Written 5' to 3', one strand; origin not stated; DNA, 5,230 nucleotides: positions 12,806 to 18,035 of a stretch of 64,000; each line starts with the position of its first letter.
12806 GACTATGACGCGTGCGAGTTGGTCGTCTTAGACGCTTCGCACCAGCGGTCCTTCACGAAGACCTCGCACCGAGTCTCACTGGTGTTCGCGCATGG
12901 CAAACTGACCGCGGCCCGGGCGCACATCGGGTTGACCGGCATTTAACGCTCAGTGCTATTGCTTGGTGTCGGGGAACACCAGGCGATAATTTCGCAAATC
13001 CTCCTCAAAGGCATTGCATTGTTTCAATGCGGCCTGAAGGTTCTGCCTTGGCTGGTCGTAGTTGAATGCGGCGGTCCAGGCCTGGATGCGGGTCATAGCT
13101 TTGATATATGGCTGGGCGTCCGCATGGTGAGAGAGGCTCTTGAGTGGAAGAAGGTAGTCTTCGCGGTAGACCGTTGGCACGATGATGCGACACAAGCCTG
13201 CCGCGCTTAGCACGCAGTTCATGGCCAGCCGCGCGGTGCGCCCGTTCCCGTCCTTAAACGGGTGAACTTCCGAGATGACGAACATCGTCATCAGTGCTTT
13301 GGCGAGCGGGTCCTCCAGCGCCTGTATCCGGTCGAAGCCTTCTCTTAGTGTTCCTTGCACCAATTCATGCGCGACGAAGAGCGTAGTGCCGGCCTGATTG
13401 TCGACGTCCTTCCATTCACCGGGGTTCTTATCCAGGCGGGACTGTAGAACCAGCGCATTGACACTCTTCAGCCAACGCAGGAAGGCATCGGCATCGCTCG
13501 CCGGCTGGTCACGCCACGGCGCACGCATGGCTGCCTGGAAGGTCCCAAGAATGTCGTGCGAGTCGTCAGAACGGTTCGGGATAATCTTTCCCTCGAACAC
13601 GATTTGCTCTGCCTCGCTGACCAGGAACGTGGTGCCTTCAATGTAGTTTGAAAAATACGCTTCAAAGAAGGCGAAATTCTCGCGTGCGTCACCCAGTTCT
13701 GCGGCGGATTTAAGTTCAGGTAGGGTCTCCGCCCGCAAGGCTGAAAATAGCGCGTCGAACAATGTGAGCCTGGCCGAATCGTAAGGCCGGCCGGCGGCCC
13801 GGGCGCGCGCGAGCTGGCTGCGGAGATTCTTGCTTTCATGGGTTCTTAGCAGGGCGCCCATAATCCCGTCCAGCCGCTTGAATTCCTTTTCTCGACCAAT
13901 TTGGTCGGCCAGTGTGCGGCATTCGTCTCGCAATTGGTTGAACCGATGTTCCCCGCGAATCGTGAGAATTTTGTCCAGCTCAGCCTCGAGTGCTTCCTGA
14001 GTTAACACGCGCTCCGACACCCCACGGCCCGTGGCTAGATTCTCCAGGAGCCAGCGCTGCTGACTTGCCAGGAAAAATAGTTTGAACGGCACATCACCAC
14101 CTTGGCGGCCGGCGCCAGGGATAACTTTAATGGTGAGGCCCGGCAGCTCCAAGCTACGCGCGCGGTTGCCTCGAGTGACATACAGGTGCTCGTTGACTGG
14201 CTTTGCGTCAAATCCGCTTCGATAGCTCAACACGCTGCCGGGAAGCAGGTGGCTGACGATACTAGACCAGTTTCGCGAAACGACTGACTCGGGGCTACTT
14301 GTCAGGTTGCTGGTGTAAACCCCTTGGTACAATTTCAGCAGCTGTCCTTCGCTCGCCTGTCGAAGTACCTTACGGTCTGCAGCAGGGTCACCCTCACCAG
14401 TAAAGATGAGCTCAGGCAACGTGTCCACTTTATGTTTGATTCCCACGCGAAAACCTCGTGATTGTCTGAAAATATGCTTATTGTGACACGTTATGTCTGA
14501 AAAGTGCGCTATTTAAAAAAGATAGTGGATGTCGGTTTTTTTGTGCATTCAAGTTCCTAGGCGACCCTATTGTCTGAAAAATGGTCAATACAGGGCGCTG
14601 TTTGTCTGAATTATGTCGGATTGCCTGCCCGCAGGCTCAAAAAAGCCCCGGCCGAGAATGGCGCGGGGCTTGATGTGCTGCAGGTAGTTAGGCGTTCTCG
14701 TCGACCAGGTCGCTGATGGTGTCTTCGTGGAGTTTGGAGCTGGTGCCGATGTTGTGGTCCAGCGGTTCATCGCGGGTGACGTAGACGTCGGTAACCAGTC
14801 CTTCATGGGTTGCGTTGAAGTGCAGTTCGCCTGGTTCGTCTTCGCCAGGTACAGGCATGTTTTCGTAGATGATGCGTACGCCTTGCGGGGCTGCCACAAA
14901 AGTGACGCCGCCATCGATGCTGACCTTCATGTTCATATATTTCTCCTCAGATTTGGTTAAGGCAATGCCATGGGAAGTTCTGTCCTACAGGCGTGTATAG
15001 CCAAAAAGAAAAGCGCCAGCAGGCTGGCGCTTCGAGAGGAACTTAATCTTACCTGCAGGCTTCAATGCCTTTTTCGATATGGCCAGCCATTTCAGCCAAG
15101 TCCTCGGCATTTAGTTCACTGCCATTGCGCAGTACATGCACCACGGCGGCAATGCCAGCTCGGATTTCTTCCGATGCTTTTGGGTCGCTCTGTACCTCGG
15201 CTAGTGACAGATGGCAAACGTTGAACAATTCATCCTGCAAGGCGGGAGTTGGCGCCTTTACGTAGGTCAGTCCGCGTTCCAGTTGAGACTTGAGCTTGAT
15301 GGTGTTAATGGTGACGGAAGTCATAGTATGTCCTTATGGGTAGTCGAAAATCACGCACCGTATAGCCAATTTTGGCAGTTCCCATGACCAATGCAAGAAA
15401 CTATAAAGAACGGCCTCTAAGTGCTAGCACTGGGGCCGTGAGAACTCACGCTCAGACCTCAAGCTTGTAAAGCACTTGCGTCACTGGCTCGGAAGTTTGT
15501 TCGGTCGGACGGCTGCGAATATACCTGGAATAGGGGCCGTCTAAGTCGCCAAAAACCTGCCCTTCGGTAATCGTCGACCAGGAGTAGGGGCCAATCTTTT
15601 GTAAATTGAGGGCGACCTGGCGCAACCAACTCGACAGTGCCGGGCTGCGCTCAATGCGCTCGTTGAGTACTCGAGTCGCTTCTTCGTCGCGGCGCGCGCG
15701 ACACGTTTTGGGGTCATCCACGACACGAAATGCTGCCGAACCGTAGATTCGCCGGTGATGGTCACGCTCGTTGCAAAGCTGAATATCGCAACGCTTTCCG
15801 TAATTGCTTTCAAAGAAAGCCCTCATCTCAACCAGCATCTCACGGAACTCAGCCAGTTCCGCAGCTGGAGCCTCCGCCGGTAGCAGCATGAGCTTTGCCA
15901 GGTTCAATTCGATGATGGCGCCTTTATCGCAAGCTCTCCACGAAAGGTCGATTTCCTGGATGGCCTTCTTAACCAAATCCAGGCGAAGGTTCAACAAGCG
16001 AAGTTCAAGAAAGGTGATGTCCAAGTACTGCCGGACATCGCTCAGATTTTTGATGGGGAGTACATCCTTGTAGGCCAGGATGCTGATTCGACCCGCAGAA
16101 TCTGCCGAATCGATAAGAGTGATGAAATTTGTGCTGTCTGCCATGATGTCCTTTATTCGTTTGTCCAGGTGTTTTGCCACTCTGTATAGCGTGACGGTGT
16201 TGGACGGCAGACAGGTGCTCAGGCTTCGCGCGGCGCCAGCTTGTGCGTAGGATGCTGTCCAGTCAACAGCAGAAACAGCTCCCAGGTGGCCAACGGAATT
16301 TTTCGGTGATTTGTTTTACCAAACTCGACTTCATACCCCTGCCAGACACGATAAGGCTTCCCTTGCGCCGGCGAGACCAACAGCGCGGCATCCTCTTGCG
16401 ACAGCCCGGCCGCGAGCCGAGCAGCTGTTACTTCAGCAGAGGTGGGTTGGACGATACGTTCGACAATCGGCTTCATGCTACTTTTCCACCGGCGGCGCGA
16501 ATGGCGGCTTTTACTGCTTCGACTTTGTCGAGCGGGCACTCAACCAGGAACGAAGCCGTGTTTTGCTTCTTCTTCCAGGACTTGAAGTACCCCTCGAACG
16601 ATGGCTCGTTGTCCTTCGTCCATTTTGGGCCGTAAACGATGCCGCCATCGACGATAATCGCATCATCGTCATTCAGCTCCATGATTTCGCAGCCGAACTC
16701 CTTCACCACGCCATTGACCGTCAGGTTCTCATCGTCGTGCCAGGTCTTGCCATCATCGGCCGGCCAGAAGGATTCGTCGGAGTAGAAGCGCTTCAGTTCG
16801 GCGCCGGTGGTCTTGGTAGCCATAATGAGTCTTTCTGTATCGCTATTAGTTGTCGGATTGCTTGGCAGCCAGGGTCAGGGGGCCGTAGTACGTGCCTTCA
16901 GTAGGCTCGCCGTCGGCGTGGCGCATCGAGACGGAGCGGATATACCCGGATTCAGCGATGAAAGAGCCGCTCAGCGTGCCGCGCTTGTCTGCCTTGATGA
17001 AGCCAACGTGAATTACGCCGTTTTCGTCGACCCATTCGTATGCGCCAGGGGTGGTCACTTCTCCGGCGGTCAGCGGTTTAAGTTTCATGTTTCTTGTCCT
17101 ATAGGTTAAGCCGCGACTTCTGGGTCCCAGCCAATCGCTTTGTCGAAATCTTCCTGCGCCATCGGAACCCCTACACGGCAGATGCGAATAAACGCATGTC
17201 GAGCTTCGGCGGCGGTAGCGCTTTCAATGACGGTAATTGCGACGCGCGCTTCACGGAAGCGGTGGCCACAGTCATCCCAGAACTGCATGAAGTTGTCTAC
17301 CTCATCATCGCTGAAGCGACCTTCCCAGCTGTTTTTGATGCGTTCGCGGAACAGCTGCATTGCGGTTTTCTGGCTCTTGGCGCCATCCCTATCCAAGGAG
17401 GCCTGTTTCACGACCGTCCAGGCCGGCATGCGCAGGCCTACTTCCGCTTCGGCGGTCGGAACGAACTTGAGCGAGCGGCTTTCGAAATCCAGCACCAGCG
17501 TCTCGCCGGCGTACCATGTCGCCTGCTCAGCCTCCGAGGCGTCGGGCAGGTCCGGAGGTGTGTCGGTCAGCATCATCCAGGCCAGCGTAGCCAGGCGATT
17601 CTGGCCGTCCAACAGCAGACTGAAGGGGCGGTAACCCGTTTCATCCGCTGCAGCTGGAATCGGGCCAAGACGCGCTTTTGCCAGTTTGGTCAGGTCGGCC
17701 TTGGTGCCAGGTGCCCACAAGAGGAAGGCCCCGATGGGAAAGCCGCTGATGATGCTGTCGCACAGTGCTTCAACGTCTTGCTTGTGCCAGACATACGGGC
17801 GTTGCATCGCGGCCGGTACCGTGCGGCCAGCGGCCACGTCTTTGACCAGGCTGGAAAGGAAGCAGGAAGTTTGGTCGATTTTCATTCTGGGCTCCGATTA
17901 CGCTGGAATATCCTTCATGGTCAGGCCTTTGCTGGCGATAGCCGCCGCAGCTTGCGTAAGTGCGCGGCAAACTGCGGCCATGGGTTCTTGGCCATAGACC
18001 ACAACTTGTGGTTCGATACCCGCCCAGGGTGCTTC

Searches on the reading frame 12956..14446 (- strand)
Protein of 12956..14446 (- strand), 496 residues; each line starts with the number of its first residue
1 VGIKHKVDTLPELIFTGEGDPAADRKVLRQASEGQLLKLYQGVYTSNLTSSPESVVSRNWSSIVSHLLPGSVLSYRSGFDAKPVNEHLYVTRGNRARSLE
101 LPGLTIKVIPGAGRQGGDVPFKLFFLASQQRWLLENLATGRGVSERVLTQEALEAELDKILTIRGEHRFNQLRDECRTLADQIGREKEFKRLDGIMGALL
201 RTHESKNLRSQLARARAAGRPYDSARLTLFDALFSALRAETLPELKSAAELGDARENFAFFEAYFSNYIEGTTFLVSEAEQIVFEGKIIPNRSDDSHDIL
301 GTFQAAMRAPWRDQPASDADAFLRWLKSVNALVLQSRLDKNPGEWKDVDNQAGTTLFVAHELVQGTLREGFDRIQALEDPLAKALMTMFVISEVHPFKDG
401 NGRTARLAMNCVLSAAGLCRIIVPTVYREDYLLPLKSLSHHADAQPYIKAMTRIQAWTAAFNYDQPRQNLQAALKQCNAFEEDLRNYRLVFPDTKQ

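Call 12: search_protein_families(library=pfam, proteins=[window:12956-14446:-])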
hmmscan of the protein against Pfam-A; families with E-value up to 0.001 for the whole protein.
window:12956-14446:- (496 aa): 1 family
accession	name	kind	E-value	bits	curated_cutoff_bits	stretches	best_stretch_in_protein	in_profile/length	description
PF02661.23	Fic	-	3.4e-13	50.7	24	1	324-413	5-93/93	Fic/DOC family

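Call 13: search_protein_families(library=phrogs, proteins=[window:12956-14446:-])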
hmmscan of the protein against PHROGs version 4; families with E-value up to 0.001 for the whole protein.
window:12956-14446:- (496 aa): 3 families
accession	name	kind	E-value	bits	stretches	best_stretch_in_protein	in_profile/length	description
phrog_11900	-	unknown function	5.2e-16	59.8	1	255-451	10-213/230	-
phrog_5978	-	unknown function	2.3e-09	37.8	1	262-418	56-223/364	-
phrog_23170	-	unknown function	5.3e-05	24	1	366-417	96-147/191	-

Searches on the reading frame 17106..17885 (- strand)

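Call 25: search_protein_families(library=pfam, proteins=[window:17106-17885:-], max_evalue=0.01)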
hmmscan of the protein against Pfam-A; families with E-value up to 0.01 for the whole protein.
window:17106-17885:- (259 aa): 1 family
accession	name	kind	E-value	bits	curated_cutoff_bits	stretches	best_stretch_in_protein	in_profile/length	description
PF03235.19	GmrSD_N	-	2.5e-15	57.6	33.2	1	14-247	5-193/199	GmrSD restriction endonuclease, N-terminal domain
